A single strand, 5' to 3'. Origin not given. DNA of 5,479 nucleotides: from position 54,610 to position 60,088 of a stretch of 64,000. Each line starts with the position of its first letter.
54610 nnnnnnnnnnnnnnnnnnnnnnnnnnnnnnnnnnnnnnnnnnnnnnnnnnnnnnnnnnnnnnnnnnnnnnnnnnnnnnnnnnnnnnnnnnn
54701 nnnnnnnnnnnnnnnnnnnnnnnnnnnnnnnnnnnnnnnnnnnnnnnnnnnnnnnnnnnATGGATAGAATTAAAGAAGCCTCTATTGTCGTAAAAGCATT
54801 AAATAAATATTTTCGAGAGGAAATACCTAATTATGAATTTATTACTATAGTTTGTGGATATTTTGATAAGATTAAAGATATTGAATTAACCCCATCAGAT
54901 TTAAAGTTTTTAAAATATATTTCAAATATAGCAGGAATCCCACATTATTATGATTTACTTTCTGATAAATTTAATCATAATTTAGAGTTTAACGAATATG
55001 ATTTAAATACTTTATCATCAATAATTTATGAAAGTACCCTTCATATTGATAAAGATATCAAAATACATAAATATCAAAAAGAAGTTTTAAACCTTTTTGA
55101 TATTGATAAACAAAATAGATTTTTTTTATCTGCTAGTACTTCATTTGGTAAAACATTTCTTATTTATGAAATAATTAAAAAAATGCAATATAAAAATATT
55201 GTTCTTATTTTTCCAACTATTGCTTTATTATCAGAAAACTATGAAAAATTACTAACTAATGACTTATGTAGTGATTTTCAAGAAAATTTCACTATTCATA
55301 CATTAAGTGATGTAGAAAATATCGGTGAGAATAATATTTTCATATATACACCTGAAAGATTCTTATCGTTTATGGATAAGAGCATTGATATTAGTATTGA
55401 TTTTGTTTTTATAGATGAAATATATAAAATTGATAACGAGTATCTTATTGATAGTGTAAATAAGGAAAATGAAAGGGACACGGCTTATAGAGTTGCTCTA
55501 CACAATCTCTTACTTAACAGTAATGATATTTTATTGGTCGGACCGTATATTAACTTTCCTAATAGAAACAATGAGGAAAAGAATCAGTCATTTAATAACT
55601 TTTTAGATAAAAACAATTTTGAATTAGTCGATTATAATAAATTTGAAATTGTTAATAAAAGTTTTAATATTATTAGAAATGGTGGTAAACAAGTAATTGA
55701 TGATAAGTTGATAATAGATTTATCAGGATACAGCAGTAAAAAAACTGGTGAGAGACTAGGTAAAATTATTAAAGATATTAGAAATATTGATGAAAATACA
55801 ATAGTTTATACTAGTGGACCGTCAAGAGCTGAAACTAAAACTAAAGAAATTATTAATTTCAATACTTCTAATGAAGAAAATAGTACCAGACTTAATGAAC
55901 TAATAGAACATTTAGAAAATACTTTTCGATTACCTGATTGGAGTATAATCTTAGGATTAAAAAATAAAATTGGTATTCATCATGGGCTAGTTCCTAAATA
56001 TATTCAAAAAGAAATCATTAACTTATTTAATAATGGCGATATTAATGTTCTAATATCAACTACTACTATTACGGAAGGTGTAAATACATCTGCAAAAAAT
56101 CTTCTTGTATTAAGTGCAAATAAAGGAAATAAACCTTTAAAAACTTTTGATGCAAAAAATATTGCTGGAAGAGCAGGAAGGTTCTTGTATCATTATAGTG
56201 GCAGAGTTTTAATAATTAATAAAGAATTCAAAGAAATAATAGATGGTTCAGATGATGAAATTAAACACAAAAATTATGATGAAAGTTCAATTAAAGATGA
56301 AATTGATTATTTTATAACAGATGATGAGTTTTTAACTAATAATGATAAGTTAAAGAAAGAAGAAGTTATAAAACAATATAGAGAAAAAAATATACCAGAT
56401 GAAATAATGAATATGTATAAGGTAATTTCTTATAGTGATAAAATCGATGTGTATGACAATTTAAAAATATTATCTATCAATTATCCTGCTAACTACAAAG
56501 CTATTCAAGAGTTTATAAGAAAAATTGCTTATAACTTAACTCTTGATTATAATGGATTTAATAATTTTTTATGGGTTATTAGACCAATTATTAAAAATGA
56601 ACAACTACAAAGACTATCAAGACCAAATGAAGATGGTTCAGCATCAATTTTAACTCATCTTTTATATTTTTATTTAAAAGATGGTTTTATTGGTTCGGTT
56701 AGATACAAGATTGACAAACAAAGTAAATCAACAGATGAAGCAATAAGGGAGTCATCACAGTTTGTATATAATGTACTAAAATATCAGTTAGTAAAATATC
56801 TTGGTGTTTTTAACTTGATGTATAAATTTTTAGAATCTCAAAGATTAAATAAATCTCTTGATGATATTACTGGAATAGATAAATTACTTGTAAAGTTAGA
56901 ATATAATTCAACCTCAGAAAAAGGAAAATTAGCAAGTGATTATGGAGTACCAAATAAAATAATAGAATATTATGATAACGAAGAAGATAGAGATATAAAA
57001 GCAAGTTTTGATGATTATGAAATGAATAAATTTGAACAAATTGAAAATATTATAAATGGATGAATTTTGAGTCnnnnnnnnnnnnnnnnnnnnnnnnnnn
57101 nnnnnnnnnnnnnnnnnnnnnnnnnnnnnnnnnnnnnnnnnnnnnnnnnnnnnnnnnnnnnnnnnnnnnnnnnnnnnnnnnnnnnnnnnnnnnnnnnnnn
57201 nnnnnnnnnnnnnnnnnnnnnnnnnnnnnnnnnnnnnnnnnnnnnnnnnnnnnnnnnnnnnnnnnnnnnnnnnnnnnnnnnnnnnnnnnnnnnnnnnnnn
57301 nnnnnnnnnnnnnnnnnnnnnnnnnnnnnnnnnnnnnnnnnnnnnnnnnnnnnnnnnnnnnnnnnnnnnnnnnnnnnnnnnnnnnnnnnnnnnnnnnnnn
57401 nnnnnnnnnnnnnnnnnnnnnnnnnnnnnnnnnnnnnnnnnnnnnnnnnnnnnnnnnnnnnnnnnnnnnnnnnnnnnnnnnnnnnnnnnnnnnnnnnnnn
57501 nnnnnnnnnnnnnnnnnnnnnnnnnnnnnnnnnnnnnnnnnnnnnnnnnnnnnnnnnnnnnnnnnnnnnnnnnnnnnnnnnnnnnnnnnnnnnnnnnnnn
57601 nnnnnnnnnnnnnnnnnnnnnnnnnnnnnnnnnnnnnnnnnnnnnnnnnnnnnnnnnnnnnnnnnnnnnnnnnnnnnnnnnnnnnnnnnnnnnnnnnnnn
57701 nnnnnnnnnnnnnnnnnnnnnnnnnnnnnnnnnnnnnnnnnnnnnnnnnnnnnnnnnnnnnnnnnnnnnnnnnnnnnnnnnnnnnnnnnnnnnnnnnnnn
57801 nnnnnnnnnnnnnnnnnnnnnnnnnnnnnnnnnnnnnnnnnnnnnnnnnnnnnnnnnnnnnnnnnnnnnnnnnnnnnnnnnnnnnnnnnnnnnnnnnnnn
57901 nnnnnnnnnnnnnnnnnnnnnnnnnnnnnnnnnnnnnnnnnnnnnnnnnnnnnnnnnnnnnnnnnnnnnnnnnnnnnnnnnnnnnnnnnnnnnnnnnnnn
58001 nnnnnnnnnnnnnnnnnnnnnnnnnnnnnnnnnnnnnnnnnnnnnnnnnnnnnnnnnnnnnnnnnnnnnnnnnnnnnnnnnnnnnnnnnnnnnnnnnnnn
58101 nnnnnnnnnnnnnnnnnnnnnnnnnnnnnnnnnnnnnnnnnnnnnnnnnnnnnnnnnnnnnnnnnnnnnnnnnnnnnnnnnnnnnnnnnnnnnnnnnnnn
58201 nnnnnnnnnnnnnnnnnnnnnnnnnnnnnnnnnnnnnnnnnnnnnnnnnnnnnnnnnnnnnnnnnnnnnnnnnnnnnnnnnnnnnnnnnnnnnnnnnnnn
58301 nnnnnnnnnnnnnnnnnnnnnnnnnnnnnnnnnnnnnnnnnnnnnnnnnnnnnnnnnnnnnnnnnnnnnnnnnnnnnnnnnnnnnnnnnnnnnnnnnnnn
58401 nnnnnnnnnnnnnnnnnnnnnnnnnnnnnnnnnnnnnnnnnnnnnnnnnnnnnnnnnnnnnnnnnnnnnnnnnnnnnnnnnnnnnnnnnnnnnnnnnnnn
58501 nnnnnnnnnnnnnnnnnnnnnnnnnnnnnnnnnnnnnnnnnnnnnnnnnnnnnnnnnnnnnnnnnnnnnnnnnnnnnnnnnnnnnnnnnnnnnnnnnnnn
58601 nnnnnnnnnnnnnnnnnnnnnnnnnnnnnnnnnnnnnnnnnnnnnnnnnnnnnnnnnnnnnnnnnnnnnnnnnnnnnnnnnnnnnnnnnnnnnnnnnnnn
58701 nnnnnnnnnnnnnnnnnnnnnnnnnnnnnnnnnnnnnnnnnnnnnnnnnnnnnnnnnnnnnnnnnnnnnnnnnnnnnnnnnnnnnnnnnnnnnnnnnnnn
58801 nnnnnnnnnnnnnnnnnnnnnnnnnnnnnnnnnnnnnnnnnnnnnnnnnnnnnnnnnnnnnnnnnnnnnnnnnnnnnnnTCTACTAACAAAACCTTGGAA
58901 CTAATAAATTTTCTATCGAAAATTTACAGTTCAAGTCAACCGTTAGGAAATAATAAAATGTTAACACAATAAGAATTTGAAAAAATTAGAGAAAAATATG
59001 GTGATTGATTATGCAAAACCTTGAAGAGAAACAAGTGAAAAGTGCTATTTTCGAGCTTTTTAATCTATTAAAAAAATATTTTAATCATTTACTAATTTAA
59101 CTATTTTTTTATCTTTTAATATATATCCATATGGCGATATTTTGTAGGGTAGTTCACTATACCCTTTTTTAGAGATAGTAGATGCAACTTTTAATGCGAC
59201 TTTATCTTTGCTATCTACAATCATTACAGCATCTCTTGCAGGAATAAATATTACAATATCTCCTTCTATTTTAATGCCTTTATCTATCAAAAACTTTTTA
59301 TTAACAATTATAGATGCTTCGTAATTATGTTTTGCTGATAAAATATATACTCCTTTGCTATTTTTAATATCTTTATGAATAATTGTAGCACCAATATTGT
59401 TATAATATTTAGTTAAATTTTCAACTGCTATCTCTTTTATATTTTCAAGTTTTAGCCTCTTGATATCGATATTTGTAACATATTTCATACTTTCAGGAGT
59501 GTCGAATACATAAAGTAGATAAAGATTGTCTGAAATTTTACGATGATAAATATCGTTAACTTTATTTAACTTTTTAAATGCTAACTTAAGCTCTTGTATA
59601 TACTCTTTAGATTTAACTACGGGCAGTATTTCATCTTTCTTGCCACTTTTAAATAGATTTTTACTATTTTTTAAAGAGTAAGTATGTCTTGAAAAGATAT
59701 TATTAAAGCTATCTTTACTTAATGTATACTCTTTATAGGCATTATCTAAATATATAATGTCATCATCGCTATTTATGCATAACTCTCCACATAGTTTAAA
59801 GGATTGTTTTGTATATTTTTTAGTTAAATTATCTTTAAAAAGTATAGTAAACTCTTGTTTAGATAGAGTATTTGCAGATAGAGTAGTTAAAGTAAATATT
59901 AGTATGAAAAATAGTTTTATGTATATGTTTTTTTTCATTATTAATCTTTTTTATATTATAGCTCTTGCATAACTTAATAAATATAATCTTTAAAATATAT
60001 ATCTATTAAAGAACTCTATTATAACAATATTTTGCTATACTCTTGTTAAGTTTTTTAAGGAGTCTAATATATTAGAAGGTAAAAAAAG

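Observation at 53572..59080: AT-rich 5.5 kb insertion: a Hachiman-like hamA/hamB pair in one operon with a fused m5C-methyltransferase/nuclease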

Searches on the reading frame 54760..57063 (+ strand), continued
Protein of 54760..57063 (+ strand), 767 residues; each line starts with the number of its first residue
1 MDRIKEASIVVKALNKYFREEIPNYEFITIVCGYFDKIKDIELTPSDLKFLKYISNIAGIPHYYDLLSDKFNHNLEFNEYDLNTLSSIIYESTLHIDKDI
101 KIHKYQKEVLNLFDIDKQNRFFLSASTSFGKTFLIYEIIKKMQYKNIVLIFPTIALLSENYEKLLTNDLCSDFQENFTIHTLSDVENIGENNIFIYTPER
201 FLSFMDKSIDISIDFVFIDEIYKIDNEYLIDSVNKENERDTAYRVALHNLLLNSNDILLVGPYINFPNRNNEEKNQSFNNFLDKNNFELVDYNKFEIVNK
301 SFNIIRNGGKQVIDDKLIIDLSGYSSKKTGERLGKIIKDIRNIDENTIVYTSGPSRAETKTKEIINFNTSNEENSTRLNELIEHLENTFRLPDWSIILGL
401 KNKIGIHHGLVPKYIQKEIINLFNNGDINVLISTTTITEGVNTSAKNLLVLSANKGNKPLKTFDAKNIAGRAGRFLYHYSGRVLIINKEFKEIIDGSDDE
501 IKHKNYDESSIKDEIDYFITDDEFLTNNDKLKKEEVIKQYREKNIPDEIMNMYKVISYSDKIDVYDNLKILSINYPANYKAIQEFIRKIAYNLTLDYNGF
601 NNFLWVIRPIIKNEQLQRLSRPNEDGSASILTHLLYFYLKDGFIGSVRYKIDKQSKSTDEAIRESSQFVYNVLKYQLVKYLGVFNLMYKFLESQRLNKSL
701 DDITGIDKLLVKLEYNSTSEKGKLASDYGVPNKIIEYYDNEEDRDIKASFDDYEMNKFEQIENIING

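Call 99: find_related_loci(query=A2, collection=viral_contigs, flank=7000)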
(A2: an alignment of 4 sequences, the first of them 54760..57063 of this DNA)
Query A2 (767 aa) in viral_contigs; peptide patterns used: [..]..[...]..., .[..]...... (x = any residue, [..] = any of these).
290 stretches matched a pattern; 10 encode a relative of the query (tblastn E <= 1e-3); 10 distinct loci.
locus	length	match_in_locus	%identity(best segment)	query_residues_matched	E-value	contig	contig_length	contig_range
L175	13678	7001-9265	44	1-765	0e+0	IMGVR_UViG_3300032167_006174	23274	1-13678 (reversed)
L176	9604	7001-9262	44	1-754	0e+0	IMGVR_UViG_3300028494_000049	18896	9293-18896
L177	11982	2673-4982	41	1-765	5e-175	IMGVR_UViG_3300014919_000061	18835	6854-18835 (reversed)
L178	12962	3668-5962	42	1-764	0e+0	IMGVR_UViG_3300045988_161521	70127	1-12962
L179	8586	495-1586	44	1-368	1e-84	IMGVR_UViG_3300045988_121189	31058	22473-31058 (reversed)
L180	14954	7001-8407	33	102-549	3e-56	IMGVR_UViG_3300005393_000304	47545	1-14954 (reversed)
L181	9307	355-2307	28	102-735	1e-51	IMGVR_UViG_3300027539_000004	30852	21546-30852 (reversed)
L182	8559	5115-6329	29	73-515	8e-38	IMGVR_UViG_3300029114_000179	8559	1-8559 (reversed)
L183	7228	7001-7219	39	87-159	8e-10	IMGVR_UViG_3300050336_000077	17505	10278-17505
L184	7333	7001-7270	41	64-155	6e-7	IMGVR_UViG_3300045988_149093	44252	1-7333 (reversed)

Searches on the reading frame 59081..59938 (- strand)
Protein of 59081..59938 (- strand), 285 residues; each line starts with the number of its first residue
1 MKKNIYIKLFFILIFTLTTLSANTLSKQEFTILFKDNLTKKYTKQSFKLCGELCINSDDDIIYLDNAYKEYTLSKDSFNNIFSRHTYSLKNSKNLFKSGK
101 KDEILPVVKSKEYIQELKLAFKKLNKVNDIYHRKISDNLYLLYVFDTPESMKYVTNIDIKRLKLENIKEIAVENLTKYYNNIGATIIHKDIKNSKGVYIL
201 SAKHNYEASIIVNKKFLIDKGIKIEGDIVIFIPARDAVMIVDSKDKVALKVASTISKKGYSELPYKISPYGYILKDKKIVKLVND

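Call 3: search_protein_families(library=pfam, proteins=[window:59081-59938:-], max_evalue=0.01)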
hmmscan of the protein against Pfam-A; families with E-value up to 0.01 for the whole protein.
window:59081-59938:- (285 aa): 1 family
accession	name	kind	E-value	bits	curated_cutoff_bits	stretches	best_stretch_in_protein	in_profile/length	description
PF07285.16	DUF1444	-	4.2e-11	43.4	23.8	1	79-262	61-235/264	Protein of unknown function (DUF1444)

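Call 5: search_protein_families(library=ncbifam, proteins=[window:59081-59938:-], max_evalue=0.01)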
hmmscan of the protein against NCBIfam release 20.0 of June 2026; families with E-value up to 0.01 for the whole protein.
window:59081-59938:- (285 aa): 2 families
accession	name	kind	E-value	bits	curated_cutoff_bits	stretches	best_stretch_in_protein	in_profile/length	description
NF010189.0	PRK13668.1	equivalog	2.4e-12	47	221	1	86-260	68-233/267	hypothetical protein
NF001680.0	PRK00441.1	equivalog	0.0051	16.9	184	1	160-261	14-115/150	arginine repressor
